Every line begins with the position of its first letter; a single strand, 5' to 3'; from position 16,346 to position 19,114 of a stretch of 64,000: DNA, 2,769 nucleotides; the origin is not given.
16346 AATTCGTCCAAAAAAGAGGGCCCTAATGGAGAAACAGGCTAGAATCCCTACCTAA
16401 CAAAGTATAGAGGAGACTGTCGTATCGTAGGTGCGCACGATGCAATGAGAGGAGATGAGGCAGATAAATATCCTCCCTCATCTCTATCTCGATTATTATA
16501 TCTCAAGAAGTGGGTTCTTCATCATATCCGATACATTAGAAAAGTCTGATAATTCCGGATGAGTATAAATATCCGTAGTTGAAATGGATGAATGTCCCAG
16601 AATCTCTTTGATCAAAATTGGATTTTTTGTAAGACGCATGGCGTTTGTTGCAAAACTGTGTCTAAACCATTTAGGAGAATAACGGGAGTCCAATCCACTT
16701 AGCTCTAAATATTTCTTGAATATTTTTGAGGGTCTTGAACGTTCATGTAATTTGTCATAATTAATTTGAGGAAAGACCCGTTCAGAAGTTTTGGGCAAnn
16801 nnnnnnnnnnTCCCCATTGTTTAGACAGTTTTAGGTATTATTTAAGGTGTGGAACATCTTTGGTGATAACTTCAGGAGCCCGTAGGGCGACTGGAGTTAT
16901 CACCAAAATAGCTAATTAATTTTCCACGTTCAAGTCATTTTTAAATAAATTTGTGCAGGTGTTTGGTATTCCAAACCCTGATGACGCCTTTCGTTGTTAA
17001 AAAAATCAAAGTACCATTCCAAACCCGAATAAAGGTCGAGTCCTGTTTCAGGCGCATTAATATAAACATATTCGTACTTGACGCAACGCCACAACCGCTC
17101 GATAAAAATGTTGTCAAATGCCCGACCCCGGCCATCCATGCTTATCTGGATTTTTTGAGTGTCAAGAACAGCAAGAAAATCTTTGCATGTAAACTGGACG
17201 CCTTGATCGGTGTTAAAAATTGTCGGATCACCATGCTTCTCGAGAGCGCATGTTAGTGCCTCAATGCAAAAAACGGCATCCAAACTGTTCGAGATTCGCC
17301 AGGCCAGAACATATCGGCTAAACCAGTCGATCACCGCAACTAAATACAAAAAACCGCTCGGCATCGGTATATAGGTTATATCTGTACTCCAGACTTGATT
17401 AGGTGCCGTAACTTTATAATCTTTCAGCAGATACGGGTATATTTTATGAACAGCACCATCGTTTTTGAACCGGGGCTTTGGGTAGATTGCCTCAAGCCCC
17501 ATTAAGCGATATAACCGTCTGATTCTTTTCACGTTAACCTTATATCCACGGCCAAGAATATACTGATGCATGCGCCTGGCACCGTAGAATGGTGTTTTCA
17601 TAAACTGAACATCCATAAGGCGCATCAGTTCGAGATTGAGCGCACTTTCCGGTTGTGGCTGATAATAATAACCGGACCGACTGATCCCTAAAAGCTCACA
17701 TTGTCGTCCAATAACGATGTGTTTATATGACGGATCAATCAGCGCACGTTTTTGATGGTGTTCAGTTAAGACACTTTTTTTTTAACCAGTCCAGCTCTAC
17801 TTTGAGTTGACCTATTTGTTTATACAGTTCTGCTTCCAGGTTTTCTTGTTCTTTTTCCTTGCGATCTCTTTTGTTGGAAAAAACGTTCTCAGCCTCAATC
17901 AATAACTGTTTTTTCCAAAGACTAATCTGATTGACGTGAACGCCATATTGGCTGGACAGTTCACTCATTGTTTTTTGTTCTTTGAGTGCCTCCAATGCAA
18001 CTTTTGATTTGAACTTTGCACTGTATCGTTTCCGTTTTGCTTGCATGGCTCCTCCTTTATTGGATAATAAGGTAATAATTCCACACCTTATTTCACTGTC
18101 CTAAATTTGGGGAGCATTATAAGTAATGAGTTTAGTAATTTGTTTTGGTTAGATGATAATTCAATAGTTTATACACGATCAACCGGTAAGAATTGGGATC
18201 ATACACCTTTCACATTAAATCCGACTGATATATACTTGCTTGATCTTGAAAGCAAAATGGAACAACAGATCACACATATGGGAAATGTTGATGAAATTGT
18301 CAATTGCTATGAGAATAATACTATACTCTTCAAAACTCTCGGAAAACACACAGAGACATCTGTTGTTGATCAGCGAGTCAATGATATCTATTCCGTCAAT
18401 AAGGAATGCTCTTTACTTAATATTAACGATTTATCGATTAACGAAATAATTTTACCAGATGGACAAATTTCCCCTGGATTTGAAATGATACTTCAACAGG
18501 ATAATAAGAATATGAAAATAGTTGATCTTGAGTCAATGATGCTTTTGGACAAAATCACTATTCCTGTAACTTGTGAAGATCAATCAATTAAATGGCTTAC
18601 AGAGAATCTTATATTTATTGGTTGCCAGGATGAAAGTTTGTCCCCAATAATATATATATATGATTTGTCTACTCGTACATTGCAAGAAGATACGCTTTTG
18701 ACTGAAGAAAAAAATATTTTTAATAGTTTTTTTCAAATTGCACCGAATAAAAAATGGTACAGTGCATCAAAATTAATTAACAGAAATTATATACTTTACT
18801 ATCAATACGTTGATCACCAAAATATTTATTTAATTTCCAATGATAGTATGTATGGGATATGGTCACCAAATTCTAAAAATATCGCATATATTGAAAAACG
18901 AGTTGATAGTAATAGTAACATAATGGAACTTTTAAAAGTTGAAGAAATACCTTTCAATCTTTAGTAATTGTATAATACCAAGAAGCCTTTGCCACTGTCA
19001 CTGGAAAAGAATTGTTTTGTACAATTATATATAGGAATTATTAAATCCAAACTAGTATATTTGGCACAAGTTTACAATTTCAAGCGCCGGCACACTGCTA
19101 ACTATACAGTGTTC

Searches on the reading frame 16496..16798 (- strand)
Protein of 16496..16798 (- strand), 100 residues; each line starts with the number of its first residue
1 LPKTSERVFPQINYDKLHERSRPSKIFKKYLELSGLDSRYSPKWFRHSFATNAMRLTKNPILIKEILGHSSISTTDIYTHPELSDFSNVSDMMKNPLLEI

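Call 56: search_protein_families(library=pfam, max_evalue=5, proteins=[window:16496-16798:-])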
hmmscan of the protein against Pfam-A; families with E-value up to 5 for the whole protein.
window:16496-16798:- (100 aa): 1 family
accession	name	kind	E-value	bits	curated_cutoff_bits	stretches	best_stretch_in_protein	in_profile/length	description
PF00589.27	Phage_integrase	-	1.5e-12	48.1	27.1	1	5-81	93-168/172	Phage integrase family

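Call 99: search_protein_families(library=ncbifam, max_evalue=0.001, proteins=[window:16496-16798:-])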
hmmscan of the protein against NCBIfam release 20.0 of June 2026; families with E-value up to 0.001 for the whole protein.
window:16496-16798:- (100 aa): 10 families
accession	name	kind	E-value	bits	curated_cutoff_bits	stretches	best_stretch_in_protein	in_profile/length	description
NF040815.2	recomb_XerA_Arch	equivalog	1.7e-16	60.6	220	1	6-88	180-261/263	site-specific tyrosine recombinase/integron integrase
TIGR02224.1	recomb_XerC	equivalog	7.8e-15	55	335.15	1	7-88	204-284/295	tyrosine recombinase XerC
TIGR02225.1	recomb_XerD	equivalog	9.5e-14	51.4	329.6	1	4-85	198-278/290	site-specific tyrosine recombinase XerD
NF001399.0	PRK00283.1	subfamily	5.1e-13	48.9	279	1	4-81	206-283/300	tyrosine recombinase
NF003462.0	PRK05084.1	equivalog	8.2e-12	44.5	267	1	24-89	289-352/360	tyrosine recombinase XerS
TIGR02249.1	integrase_gron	subfamily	1.1e-09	38.1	265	1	25-80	244-299/315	integron integrase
NF011946.0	PRK15417.1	equivalog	2.8e-08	33.3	435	1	25-80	259-314/337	integron integrase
NF002331.0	PRK01287.1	subfamily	7.2e-07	28.5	371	1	21-89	251-320/365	site-specific tyrosine recombinase XerC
NF041502.1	integrase_1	equivalog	4e-05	22.5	350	1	40-97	319-376/484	site-specific integrase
NF040693.1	recomb_GmtY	equivalog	0.00068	19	340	1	41-87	392-438/441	gamma-mobile-trio recombinase GmtY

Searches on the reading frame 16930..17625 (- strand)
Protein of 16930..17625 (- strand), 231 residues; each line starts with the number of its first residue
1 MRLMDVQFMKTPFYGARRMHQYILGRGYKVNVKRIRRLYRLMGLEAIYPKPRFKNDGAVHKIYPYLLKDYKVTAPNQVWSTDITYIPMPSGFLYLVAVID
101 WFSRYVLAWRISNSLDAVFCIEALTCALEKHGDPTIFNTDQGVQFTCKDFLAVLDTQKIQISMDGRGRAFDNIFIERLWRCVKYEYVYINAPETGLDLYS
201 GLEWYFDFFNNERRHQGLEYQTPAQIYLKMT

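Call 12: search_protein_families(library=pfam, max_evalue=0.01, proteins=[window:16930-17625:-])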
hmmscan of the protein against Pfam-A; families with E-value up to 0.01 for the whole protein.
window:16930-17625:- (231 aa): 4 families
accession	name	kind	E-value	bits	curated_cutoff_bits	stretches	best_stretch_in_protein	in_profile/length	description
PF00665.32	rve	-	6.2e-25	87.8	32.6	1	73-168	2-101/102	Integrase core domain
PF13683.12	rve_3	-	2.9e-11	43.4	26.5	1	158-223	2-67/67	Integrase core domain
PF13276.12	HTH_21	-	9.9e-11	42.2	28.1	1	4-52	10-60/60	HTH-like domain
PF24764.1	rva_4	-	1.6e-07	31.7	26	1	70-183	2-113/194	Integrase core domain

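Call 99: search_protein_families(library=ncbifam, max_evalue=0.001, proteins=[window:16930-17625:-])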
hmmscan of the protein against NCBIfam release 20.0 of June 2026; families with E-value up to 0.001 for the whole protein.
window:16930-17625:- (231 aa): 3 families
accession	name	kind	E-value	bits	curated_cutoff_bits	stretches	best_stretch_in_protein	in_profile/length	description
NF033516.0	transpos_IS3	equivalog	4.6e-67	226.8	160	1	8-226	143-368/369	IS3 family transposase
NF033577.2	transpos_IS481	equivalog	4.6e-25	88.7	224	1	11-226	74-283/284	IS481 family transposase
NF033587.1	transpos_IS6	equivalog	0.00025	20.8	125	1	59-143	48-134/202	IS6 family transposase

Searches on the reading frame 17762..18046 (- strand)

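Call 99: search_protein_families(library=ncbifam, max_evalue=0.001, proteins=[window:17762-18046:-])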
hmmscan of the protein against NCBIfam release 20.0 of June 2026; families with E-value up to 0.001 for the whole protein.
window:17762-18046:- (94 aa): 3 families
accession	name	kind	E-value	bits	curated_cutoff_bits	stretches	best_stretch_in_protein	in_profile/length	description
NF033516.0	transpos_IS3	equivalog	6.2e-10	38.9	160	1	12-91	2-81/369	IS3 family transposase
NF047595.1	IS66_ISRel24_TnpA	equivalog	1.3e-07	32.2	74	1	4-57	1-47/113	IS66-like element accessory protein TnpA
NF033577.2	transpos_IS481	equivalog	0.00048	19.7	224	1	17-92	6-82/284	IS481 family transposase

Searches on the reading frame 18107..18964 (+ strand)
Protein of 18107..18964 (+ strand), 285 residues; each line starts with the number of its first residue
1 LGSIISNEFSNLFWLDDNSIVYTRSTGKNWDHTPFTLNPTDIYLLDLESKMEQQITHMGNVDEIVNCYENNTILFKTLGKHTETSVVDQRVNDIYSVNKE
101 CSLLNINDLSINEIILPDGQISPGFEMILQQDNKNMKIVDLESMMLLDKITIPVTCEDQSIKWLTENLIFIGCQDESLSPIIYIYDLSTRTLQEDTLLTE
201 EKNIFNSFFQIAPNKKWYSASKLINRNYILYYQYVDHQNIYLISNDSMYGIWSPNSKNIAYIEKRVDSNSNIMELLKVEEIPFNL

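Call 12: search_protein_families(library=pfam, max_evalue=0.01, proteins=[window:18107-18964:+])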
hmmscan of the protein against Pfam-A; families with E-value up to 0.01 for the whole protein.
window:18107-18964:+ (285 aa): 0 families

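Call 13: search_protein_families(library=ncbifam, max_evalue=0.1, proteins=[window:18107-18964:+])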
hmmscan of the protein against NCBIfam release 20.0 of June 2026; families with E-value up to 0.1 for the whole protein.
window:18107-18964:+ (285 aa): 0 families

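Call 56: search_protein_families(library=pfam, max_evalue=5, proteins=[window:18107-18964:+])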
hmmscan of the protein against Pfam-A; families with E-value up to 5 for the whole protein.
window:18107-18964:+ (285 aa): 1 family
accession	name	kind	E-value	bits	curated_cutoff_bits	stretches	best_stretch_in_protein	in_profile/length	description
PF12503.13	CMV_1a_C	-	0.15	12.5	25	1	82-110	53-81/84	Cucumber mosaic virus 1a protein C terminal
